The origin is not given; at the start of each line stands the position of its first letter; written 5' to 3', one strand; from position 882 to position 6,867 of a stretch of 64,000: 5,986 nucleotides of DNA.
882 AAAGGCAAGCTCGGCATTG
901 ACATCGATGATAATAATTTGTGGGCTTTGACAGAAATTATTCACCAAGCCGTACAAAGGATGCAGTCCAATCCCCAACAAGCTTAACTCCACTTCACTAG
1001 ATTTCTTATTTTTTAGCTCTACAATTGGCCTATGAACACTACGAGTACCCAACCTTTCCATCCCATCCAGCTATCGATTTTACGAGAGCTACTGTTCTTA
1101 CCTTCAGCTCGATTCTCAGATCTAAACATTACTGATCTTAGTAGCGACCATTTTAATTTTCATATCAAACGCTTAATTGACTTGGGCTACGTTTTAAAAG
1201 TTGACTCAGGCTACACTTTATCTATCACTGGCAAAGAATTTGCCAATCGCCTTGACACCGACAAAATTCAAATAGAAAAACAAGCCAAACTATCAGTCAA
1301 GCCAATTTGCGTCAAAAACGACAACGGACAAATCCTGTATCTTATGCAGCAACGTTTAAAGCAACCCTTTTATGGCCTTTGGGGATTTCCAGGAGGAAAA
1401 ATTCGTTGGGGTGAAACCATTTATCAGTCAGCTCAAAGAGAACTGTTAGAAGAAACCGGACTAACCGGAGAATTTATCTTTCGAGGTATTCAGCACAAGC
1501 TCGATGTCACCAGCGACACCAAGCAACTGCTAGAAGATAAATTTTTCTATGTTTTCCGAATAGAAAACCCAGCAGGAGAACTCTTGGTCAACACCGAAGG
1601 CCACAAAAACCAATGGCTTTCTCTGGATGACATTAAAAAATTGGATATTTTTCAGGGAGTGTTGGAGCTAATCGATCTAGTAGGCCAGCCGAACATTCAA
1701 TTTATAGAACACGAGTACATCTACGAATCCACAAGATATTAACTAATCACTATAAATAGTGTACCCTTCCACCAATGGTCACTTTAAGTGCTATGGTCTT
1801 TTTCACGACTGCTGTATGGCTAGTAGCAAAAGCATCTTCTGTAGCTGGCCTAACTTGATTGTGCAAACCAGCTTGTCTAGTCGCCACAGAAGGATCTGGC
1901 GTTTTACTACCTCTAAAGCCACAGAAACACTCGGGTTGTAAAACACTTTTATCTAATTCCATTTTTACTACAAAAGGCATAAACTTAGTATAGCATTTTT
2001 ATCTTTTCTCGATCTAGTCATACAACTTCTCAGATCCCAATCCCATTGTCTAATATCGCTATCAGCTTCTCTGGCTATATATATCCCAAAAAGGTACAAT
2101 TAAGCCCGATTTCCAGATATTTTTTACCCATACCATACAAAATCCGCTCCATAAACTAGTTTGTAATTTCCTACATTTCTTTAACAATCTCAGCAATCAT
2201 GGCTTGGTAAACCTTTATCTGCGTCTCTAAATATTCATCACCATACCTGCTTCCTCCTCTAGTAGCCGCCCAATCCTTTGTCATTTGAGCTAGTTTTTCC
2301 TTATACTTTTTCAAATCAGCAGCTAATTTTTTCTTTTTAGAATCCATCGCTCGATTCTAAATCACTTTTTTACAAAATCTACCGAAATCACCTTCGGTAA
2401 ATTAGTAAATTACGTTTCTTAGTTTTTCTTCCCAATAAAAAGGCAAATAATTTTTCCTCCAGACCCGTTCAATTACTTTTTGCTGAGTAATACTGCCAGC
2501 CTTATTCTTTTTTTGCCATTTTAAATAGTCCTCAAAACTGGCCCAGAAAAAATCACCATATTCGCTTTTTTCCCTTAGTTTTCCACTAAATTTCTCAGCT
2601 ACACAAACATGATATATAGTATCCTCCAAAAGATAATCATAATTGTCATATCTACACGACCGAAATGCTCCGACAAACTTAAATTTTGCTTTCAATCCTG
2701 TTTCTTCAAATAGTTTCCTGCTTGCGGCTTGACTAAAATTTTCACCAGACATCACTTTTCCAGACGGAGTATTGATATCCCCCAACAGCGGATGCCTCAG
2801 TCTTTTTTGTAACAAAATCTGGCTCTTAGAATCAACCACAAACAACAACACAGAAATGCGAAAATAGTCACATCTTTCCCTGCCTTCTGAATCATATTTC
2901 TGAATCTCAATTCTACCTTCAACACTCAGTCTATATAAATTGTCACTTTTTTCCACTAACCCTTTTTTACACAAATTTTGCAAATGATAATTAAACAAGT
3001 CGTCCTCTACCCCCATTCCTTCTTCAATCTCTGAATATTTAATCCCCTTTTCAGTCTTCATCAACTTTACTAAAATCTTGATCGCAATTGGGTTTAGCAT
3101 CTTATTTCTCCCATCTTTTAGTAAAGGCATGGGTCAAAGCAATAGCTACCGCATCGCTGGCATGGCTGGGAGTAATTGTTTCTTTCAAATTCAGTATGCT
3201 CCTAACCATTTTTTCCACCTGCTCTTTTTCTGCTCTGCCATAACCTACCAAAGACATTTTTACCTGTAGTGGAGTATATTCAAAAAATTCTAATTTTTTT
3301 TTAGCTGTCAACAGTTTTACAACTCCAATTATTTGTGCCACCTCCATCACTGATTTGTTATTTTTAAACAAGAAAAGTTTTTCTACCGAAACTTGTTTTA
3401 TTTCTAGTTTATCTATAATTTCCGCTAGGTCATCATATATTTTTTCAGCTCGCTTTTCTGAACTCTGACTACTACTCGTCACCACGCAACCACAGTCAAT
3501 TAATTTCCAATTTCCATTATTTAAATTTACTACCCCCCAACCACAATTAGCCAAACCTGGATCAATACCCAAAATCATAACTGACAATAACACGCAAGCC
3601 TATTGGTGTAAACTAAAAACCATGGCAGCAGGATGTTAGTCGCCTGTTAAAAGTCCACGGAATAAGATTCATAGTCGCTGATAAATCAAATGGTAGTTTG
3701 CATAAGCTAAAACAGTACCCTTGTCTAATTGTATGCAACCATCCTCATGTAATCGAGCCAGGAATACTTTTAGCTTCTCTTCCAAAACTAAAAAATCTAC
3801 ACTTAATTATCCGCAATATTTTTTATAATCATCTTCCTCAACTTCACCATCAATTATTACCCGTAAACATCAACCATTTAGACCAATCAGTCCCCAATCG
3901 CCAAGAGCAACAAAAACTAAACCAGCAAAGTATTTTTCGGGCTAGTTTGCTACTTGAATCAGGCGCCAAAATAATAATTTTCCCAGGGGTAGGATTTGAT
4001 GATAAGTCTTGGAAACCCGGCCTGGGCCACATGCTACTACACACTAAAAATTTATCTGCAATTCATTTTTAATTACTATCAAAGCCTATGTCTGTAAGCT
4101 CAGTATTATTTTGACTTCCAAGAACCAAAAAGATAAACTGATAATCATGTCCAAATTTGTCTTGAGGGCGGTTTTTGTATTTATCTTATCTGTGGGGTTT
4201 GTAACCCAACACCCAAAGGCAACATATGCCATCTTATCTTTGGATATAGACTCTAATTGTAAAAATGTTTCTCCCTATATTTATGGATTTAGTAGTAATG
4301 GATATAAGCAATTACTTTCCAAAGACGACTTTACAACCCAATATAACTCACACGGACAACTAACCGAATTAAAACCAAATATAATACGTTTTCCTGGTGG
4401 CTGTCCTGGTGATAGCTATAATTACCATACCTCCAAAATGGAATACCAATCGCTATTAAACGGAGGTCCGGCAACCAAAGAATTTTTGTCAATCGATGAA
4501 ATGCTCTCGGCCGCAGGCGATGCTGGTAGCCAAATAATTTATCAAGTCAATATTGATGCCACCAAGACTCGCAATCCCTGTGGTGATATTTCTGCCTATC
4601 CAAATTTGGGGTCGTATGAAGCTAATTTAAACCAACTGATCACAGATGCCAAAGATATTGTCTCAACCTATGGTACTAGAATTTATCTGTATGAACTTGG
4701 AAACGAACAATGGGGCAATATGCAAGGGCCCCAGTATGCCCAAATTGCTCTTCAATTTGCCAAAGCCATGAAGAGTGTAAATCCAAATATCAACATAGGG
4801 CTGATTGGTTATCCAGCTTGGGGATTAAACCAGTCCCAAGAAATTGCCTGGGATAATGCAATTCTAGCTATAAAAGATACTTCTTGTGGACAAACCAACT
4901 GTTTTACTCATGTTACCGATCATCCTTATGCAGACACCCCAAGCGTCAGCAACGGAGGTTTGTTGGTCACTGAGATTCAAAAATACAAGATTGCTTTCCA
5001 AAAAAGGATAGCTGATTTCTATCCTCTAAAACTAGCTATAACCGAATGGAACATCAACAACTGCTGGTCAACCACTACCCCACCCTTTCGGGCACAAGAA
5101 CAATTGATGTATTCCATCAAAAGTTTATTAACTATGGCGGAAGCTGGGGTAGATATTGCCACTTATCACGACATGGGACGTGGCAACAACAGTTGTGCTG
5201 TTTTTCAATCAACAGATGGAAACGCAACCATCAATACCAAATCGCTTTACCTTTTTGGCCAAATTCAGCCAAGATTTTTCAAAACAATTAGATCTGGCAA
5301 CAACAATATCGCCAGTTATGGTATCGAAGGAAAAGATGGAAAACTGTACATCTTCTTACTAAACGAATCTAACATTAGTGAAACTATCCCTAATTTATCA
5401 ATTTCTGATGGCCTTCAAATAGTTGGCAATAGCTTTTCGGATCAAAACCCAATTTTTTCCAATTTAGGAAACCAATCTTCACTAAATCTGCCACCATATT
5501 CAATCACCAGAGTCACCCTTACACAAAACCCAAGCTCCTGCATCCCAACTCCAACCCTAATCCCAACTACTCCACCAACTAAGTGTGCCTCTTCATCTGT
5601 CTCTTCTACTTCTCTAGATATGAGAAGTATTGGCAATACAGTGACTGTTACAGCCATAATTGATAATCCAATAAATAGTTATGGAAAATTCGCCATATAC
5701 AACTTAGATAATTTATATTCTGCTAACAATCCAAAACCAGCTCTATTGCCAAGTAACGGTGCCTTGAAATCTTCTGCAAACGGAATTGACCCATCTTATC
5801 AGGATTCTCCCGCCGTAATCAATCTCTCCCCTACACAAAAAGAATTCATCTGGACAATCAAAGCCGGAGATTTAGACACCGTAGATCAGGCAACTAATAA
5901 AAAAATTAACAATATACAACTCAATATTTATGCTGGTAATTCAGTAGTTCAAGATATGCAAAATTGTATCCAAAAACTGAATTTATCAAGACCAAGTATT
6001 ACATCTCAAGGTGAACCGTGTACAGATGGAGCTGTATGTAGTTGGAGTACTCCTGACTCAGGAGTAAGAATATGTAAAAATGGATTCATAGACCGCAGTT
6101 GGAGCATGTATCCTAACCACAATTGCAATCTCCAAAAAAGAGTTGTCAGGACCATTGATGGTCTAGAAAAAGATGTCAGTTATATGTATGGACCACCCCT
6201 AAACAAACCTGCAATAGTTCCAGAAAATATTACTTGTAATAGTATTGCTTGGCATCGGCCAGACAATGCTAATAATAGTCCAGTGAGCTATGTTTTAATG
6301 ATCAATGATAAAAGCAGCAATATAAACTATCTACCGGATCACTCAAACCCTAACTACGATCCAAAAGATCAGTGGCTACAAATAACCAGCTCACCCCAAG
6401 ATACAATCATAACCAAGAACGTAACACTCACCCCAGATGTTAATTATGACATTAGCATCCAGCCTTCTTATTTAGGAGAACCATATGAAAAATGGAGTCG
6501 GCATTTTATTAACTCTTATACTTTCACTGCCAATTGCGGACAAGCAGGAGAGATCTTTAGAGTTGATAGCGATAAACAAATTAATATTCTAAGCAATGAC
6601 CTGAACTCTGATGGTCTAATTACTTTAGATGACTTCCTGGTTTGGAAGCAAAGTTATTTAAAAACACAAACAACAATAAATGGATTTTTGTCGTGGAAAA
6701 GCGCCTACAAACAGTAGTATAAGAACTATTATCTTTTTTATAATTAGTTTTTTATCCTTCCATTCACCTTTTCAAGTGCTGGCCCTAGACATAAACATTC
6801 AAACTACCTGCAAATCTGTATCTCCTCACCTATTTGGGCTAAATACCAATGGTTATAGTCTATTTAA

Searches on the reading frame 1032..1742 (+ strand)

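Call 81: search_protein_families(library=pfam, proteins=[window:1032-1742:+], max_evalue=0.0001)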
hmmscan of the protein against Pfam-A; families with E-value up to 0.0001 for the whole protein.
window:1032-1742:+ (236 aa): 2 families
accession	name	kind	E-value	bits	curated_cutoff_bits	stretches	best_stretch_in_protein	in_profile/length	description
PF00293.34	NUDIX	-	2e-20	73.6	21.1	1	92-205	8-122/134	NUDIX domain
PF14815.12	NUDIX_4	-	5.5e-05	23.4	35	0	95-208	6-105/113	NUDIX domain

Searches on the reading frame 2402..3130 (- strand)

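Call 81: search_protein_families(library=pfam, proteins=[window:2402-3130:-], max_evalue=0.0001)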
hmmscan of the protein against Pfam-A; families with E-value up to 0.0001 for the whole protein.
window:2402-3130:- (242 aa): 2 families
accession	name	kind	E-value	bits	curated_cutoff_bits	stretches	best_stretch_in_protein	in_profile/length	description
PF00293.34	NUDIX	-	4.3e-15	56.3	21.1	1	91-212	3-128/134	NUDIX domain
PF24038.1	DUF7347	-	9.4e-08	32.6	27.6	1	13-73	10-71/77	Domain of unknown function (DUF7347)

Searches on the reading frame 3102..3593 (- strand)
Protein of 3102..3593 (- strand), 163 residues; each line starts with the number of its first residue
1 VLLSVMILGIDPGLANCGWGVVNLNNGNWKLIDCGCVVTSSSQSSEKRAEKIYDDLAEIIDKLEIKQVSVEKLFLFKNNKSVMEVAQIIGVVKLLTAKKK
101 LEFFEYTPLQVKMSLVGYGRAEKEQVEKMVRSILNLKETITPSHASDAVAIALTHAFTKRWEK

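Call 81: search_protein_families(library=pfam, proteins=[window:3102-3593:-], max_evalue=0.0001)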
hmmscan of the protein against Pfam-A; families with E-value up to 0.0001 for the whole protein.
window:3102-3593:- (163 aa): 1 family
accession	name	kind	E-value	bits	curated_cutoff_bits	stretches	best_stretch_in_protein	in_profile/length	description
PF02075.23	RuvC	-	5.6e-48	163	22.2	1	7-155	1-148/148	Crossover junction endodeoxyribonuclease RuvC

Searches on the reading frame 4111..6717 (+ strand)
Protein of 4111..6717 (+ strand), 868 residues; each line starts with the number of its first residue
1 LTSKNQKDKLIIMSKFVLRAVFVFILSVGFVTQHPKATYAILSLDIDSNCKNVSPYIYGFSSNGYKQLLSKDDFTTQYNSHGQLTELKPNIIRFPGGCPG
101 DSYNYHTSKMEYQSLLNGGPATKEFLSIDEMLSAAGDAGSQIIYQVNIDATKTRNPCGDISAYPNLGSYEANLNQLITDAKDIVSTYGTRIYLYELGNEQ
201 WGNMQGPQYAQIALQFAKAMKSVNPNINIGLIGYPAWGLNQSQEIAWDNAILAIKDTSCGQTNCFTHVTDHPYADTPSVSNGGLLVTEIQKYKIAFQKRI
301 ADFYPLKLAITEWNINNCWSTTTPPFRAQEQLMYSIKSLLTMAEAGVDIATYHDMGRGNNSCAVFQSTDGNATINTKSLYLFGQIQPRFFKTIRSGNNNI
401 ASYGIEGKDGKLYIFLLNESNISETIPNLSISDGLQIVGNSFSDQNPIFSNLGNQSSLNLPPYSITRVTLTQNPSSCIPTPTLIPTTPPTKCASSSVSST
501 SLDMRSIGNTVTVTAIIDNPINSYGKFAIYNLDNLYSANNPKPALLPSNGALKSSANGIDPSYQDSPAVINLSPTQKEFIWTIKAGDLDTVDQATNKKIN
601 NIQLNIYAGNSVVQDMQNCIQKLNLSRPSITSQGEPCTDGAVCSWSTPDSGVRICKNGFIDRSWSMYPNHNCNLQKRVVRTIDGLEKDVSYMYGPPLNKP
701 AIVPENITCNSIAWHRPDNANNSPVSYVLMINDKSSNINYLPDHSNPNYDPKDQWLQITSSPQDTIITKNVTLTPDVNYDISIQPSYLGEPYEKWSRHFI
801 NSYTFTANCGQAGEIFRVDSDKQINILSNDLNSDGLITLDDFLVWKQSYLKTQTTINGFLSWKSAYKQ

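Call 19: search_protein_families(library=pfam, proteins=[window:4111-6717:+], max_evalue=0.01)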
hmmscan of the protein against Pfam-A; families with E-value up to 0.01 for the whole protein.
window:4111-6717:+ (868 aa): 0 families

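Call 29: search_protein_families(library=ncbifam, proteins=[window:4111-6717:+], max_evalue=0.1)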
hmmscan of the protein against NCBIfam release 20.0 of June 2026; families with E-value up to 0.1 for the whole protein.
window:4111-6717:+ (868 aa): 2 families
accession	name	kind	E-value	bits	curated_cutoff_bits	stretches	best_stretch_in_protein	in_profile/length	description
NF002357.0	PRK01318.2-4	equivalog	0.00093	18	479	1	731-786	135-190/532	membrane protein insertase YidC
NF051901.1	ArabsyFurArfAAgro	equivalog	0.027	13.4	625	1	85-234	58-212/502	arabinosylfuranosidase ArfA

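Call 39: search_solved_structures(query=window:4111-6717:+, max_evalue=0.1)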
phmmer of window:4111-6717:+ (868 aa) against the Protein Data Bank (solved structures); distinct sequences matched with E-value up to 0.1: 0.
